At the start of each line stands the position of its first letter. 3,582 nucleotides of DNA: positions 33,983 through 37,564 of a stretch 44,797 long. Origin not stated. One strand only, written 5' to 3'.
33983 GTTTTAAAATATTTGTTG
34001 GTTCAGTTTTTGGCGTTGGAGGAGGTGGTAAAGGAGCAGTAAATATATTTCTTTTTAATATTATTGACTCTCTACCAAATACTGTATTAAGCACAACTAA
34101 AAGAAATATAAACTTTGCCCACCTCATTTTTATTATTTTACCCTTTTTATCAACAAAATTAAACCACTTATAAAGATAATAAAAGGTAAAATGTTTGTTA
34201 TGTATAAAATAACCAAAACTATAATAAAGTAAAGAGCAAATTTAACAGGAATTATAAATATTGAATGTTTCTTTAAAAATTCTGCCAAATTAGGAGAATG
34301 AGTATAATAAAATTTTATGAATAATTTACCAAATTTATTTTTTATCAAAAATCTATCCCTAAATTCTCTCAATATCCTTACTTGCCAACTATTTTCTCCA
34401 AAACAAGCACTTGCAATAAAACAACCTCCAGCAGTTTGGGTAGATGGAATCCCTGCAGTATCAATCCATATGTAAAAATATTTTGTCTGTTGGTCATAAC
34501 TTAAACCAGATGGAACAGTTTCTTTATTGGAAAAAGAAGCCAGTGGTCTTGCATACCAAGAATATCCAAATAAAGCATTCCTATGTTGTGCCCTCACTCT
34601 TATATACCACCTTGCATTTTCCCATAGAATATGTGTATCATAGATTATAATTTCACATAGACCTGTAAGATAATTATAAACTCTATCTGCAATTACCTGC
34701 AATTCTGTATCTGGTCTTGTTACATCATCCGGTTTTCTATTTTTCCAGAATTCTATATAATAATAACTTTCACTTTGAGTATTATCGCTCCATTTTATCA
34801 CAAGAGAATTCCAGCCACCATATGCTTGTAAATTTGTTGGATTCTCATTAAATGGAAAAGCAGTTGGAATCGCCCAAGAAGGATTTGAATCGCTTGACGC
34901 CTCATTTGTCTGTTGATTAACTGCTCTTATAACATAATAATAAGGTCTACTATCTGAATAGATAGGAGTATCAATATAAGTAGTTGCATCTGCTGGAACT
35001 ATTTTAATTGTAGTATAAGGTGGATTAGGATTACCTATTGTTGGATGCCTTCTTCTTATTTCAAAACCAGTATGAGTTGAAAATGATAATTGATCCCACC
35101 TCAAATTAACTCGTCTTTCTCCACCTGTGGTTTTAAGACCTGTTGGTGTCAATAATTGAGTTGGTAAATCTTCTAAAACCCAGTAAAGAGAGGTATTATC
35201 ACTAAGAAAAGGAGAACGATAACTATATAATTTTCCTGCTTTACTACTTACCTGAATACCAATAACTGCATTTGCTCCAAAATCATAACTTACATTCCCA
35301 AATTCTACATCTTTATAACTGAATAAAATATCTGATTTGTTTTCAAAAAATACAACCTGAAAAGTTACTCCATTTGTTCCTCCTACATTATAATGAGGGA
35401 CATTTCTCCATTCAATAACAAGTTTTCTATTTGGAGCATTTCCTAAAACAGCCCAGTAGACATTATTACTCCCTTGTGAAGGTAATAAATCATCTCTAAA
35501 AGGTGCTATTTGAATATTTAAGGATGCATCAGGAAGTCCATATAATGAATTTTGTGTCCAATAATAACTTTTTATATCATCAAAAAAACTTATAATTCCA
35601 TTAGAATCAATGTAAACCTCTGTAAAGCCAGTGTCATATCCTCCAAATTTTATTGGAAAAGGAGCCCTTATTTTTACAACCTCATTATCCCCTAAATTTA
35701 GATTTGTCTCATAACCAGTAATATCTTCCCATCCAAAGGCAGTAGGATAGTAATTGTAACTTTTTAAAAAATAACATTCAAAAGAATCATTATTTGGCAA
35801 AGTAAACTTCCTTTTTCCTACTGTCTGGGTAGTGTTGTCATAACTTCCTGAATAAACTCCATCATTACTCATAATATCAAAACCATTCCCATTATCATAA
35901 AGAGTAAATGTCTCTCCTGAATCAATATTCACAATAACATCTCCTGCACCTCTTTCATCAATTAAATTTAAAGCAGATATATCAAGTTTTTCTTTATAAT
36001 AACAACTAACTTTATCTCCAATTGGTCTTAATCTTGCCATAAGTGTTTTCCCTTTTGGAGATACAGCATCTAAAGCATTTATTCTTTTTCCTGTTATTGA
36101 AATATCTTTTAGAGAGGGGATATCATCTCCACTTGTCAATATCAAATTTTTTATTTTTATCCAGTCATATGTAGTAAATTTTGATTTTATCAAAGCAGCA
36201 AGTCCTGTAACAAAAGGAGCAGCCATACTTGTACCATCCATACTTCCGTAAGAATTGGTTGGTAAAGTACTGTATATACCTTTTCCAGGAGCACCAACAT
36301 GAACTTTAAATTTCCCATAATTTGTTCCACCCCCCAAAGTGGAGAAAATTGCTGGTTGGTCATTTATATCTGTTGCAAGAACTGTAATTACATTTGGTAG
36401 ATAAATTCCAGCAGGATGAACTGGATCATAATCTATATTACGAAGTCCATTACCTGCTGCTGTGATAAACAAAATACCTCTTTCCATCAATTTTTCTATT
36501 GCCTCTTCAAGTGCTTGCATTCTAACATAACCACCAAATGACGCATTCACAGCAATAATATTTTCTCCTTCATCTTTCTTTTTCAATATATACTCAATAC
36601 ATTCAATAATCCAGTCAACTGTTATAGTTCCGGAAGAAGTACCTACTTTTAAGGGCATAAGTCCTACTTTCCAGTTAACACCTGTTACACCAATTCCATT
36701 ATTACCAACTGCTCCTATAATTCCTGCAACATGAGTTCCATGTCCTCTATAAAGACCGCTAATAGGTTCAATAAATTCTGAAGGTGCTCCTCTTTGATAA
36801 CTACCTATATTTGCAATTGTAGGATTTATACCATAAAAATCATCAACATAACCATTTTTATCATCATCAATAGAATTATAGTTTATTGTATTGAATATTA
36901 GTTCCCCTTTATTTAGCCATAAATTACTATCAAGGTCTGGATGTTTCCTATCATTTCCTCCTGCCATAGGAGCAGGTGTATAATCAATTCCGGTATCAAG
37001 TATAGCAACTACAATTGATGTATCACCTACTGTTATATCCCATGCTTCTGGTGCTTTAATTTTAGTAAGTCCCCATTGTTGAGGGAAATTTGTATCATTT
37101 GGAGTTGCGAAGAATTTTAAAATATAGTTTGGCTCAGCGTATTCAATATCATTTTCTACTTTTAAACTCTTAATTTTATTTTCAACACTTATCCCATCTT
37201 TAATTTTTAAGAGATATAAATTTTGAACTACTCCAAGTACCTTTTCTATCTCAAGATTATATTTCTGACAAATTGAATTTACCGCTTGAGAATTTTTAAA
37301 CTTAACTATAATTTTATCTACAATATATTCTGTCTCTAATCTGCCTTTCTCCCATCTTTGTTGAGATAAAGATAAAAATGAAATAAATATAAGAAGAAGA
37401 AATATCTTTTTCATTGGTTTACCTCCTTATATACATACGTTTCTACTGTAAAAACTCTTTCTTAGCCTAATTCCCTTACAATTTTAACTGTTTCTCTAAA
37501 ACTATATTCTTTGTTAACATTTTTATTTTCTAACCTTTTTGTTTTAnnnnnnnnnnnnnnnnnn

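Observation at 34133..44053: Three adjacent exported proteins, including an S8 protease, share a ~100-aa C-terminal 'GG-CFIAS-x-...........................' membrane-anchor module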

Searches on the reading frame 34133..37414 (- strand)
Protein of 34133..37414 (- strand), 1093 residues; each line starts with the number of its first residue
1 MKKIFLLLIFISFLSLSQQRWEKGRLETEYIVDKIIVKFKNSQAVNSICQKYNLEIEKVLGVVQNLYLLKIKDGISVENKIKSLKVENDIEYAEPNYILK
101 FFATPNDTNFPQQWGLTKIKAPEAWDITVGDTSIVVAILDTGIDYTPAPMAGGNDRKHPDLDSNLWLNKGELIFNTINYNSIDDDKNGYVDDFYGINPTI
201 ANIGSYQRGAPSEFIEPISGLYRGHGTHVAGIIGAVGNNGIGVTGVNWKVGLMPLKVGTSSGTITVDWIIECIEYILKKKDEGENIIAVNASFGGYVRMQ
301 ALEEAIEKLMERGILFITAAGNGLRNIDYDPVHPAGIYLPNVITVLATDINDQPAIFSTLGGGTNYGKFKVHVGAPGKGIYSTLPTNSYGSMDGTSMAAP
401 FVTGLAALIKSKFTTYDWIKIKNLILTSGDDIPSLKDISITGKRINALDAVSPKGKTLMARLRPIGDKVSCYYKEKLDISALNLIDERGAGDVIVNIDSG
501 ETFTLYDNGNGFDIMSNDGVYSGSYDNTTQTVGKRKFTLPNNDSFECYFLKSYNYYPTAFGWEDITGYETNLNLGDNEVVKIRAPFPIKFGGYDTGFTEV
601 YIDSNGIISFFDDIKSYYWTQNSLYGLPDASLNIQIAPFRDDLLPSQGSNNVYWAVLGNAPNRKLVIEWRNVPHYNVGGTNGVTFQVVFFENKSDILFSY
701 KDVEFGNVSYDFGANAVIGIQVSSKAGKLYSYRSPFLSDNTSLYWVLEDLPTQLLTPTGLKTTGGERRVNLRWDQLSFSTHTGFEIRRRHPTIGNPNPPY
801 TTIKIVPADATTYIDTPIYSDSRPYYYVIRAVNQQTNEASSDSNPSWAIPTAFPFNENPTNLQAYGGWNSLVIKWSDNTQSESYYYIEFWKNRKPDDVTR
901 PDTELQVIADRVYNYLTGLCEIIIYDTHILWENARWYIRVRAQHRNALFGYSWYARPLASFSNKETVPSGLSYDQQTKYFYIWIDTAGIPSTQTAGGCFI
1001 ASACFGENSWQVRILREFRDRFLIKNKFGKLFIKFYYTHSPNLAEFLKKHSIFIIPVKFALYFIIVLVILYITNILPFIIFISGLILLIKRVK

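Call 4: search_protein_families(library=pfam, max_evalue=1, proteins=[window:34133-37414:-])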
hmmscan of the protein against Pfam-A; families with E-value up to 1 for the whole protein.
window:34133-37414:- (1093 aa): 3 families
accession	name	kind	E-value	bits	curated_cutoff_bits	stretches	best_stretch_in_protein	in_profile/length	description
PF00082.27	Peptidase_S8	-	7.2e-44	150.7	21.8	1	133-429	3-273/288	Subtilase family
PF22148.1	Fervidolysin_NPro-like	-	7.5e-11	42.7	21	1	27-96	12-81/81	Fervidolysin N-terminal prodomain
PF06119.19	NIDO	-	8e-06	26.4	25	2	661-702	78-124/186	Nidogen-like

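Call 17: find_encoding_contigs(protein=window:34133-37414:-, flank=10000, max_places=4)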
Protein window:34133-37414:- (1093 aa): no gene with exactly this product is on record in the collection.

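Call 32: search_protein_families(library=ncbifam, max_evalue=0.01, proteins=[window:34133-37414:-])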
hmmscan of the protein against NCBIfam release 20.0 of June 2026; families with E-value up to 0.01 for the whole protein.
window:34133-37414:- (1093 aa): 9 families
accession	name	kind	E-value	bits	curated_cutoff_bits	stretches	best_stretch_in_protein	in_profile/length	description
TIGR03921.1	T7SS_mycosin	equivalog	1.9e-29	102.9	278.75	1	223-440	50-274/353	type VII secretion-associated serine protease mycosin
NF033595.1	denti_PrtP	equivalog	8.2e-25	87.4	300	2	287-435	340-484/606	dentilisin complex serine proteinase subunit PrtP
NF041770.1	CFI_box_CTERM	domain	1.4e-20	72.9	40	1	998-1063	1-67/69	CFI-box-CTERM domain-containing protein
NF040809.1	germ_prot_CspBA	exception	1.1e-13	49.8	1250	2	342-409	405-472/1099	bifunctional germination protease/germinant receptor pseudoprotease CspBA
NF051851.1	AtpSerPepEprS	equivalog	1.7e-11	42.9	1700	1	373-427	281-335/988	autotransporter serine peptidase EprS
TIGR03895.1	protease_PatA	subfamily_domain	3.5e-11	42.6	421.05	1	225-426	1-197/606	PatA/PatG family cyanobactin maturation protease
NF041940.1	choice_anch_X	domain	5.6e-06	26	25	1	503-529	1-27/37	choice-of-anchor X domain-containing protein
NF040553.1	SGO_0316_fam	subfamily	1.6e-05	22.8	1400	1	357-412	656-710/1486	SGO_0316/SGO_0317 family LPXTG-anchored serine peptidase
NF049966.1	QH_SP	equivalog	0.00012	21.5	165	1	249-409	56-191/219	subtilisin-like serine protease QhpE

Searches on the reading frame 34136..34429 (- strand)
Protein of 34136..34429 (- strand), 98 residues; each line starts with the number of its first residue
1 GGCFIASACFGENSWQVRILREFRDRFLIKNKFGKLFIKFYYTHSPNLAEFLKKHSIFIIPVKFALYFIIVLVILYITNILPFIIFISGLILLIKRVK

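Call 3: search_protein_families(library=ncbifam, max_evalue=1, proteins=[window:34136-34429:-])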
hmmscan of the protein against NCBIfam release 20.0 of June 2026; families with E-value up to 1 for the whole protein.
seq(98 aa): 1 family
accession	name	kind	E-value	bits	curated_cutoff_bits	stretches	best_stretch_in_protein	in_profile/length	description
NF041770.1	CFI_box_CTERM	domain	3.7e-22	77.9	40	1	3-68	1-67/69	CFI-box-CTERM domain-containing protein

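Call 4: search_protein_families(library=pfam, max_evalue=1, proteins=[window:34136-34429:-])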
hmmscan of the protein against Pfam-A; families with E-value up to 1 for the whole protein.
seq(98 aa): 0 families
